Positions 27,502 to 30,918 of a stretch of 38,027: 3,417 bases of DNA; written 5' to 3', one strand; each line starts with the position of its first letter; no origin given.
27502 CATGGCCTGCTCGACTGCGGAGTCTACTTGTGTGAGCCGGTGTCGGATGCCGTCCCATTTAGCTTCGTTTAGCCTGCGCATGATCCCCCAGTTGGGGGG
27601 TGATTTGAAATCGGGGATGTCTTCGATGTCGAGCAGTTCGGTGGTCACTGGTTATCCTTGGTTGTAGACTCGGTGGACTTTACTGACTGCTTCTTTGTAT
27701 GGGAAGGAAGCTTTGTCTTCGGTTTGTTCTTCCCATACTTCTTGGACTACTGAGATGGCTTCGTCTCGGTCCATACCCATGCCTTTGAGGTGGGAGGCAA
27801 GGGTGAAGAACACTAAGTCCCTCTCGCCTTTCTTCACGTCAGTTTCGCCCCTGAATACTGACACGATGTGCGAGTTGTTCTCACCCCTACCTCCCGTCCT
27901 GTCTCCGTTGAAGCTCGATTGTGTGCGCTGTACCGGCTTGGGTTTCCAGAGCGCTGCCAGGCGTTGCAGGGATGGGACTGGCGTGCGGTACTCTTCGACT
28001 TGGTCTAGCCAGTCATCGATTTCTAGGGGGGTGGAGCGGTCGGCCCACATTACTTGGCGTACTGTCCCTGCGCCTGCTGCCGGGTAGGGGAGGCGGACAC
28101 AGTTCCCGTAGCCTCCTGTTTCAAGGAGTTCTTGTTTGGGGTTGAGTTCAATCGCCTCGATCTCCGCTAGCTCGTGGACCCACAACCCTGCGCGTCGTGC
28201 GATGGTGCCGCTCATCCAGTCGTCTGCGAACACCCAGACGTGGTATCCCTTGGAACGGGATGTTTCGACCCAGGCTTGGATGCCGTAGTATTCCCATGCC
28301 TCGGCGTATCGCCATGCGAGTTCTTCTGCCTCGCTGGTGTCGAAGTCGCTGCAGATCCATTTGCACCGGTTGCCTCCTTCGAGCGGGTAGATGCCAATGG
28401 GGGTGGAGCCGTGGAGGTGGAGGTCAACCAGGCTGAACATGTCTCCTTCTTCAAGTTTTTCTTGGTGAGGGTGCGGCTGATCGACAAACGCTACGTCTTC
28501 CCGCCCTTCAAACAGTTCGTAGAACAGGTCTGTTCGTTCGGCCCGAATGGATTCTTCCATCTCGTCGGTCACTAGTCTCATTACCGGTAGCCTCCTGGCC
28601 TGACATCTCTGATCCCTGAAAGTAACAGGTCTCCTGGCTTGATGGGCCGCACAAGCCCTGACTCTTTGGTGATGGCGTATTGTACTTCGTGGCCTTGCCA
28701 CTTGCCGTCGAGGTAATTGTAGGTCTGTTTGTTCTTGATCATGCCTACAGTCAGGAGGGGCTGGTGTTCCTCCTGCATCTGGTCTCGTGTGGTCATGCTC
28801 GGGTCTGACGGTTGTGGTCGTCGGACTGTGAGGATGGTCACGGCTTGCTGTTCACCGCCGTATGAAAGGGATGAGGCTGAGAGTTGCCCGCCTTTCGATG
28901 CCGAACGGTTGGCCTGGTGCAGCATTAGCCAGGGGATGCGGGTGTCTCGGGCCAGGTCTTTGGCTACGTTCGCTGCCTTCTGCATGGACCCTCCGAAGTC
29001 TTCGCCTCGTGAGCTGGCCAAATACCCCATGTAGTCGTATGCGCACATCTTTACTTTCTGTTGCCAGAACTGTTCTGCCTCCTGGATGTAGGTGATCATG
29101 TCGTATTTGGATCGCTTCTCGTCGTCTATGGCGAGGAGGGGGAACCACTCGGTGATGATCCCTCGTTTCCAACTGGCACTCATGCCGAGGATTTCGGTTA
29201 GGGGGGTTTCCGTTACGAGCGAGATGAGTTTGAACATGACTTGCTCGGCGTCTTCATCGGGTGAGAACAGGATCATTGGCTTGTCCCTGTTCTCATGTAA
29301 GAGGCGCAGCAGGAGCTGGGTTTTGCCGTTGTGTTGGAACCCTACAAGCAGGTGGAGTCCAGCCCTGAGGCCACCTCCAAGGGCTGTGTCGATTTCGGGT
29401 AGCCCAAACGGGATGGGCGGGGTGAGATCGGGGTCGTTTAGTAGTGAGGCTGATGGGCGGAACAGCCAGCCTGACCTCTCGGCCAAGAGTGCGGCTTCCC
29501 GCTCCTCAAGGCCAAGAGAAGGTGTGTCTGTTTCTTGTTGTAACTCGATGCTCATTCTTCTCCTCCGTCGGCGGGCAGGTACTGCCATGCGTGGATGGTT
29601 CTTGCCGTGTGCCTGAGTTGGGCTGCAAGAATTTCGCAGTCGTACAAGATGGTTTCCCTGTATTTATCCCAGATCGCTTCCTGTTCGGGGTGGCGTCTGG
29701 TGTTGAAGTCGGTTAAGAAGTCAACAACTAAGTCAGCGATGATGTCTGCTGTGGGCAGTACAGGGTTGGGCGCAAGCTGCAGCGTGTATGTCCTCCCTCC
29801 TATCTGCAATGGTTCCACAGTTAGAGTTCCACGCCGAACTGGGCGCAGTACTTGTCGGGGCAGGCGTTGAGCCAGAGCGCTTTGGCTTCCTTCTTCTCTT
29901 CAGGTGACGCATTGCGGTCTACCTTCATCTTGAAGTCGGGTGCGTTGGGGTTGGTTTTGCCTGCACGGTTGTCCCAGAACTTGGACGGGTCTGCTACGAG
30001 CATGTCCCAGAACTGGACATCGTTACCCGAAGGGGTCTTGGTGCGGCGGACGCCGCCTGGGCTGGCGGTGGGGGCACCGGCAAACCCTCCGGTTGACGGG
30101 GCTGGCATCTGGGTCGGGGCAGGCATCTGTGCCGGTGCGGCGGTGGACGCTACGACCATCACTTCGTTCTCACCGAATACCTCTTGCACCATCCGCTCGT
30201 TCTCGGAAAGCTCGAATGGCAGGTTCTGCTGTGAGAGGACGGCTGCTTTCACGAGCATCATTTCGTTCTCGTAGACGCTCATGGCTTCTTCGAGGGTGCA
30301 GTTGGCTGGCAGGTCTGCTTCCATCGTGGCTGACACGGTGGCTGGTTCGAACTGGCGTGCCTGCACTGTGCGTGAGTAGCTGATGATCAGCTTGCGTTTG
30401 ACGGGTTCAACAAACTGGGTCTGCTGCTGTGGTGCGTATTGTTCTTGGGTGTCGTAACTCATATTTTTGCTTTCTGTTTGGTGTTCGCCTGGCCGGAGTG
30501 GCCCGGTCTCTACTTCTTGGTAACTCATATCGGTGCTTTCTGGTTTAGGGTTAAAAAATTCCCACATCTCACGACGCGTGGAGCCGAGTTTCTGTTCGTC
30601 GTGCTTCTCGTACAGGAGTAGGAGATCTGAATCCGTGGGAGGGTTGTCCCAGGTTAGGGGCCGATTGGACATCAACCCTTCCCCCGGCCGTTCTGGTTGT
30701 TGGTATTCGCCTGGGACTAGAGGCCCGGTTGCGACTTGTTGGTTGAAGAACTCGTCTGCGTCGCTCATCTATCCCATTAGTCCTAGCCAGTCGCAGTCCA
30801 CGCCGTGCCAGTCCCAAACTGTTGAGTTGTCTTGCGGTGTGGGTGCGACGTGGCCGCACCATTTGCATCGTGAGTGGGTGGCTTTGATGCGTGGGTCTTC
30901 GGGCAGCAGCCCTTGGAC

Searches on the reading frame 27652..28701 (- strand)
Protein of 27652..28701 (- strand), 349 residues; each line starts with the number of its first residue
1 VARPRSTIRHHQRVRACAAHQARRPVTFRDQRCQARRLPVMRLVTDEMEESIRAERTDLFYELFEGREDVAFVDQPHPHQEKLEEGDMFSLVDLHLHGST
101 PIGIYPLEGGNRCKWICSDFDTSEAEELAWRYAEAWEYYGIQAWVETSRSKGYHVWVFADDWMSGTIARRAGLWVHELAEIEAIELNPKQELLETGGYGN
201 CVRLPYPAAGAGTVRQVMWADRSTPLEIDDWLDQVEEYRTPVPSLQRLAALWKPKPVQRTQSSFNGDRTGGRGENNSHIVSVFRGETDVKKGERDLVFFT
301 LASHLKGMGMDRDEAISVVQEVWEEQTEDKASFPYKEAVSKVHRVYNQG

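Call 8: search_protein_families(library=pfam, proteins=[window:27652-28701:-], max_evalue=0.01)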
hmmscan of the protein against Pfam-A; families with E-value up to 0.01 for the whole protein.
window:27652-28701:- (349 aa): 1 family
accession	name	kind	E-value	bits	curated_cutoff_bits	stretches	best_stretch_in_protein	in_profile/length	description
PF22548.2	AEP-TOTE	-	1.4e-22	80.8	27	1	92-207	66-190/230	TOTE conflict system, Archaeo-Eukaryotic Primase domain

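Call 22: search_protein_families(library=phrogs, proteins=[window:27652-28701:-], max_evalue=0.001)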
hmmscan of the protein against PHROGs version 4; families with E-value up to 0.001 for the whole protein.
window:27652-28701:- (349 aa): 2 families
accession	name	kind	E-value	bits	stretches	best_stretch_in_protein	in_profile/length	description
phrog_5362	-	DNA, RNA and nucleotide metabolism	1.7e-08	35.1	0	184-206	217-239/280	DNA primase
phrog_21866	-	DNA, RNA and nucleotide metabolism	6.2e-08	33.4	1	95-237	52-201/538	primase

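Call 97: search_solved_structures(query=window:27652-28701:-, max_evalue=1)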
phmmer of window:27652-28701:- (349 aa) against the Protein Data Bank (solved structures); distinct sequences matched with E-value up to 1: 2.
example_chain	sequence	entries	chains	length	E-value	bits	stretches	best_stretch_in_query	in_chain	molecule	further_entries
7nqf_A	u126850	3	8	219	6.6e-07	31.9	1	60-221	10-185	TPR_REGION domain-containing protein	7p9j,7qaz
7nqd_A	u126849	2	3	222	6.7e-07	31.8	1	59-221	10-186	TPR_REGION domain-containing protein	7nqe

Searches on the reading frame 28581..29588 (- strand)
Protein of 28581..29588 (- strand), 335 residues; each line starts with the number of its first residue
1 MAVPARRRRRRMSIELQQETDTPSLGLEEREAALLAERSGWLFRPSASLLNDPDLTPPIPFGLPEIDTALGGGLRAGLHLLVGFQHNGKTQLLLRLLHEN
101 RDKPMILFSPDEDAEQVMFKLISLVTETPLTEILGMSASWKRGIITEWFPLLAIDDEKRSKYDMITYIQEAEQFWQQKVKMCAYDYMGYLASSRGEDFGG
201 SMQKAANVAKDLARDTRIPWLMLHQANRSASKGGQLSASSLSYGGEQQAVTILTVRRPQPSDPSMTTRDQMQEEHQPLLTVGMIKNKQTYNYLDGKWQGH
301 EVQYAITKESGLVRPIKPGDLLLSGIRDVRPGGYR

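Call 22: search_protein_families(library=phrogs, proteins=[window:28581-29588:-], max_evalue=0.001)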
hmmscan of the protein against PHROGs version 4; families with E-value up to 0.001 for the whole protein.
window:28581-29588:- (335 aa): 2 families
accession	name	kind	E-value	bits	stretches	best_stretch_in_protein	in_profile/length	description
phrog_19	-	DNA, RNA and nucleotide metabolism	8e-17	62.3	1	52-275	328-547/621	DnaB-like replicative helicase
phrog_243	-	DNA, RNA and nucleotide metabolism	4.9e-13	49.6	1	58-287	20-242/273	DnaB-like replicative helicase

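Call 50: search_protein_families(library=pfam, proteins=[window:28581-29588:-], max_evalue=0.05)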
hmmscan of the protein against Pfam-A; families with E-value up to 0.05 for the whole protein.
window:28581-29588:- (335 aa): 1 family
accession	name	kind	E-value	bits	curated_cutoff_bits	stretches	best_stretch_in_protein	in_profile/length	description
PF03796.21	DnaB_C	-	2.9e-09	37.1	27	1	59-262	2-218/255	DnaB-like helicase C terminal domain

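Call 96: search_solved_structures(query=window:28581-29588:-, max_evalue=1)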
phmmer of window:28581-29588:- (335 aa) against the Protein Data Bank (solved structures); distinct sequences matched with E-value up to 1: 10.
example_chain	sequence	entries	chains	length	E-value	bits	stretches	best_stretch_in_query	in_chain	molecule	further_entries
4nmn_A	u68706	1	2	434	8.6e-07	31.6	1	55-259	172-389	Replicative DNA helicase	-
4a1f_A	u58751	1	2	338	0.0024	20.3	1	58-232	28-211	REPLICATIVE DNA HELICASE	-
8zn5_B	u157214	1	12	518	0.0067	18.8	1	42-119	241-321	KaiC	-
4zc0_A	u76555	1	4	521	0.0075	18.6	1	58-232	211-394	Replicative DNA helicase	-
9dls_A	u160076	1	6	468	0.063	15.6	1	75-231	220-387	Replicative DNA helicase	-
6t66_A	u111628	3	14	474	0.065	15.6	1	75-231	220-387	Replicative DNA helicase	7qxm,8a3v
6kza_A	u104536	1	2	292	0.32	13.3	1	76-230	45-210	Replicative DNA helicase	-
7t22_A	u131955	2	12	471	0.89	11.8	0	77-142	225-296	Replicative DNA helicase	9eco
7vg7_B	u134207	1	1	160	0.9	11.8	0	99-151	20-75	Uteroglobin,PB1m6A9 peptide,Uteroglobin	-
6bbm_A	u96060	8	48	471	0.95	11.7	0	77-142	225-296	Replicative DNA helicase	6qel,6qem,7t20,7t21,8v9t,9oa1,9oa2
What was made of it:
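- Closest known: IncQ plasmid oriV. Different: The helicase matches DnaB and the primase matches CRISPR-associated primase-polymerase entries in the PDB, not RepA or RepB' (calls 96, 97).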

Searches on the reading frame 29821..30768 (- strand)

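Call 22: search_protein_families(library=phrogs, proteins=[window:29821-30768:-], max_evalue=0.001)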
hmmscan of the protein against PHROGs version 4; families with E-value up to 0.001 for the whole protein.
window:29821-30768:- (315 aa): 1 family
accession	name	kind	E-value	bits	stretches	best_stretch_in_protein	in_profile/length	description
phrog_13442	-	unknown function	0.00069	20.9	0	127-169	19-61/89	-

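Call 50: search_protein_families(library=pfam, proteins=[window:29821-30768:-], max_evalue=0.05)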
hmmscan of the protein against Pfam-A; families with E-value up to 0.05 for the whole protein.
window:29821-30768:- (315 aa): 0 families

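Call 92: search_protein_families(library=phrogs, proteins=[window:29821-30768:-], max_evalue=0.01)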
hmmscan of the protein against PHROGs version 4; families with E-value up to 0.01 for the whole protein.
window:29821-30768:- (315 aa): 1 family
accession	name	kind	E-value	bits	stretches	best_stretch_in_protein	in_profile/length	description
phrog_13442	-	unknown function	0.00069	20.9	1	127-169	19-61/89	-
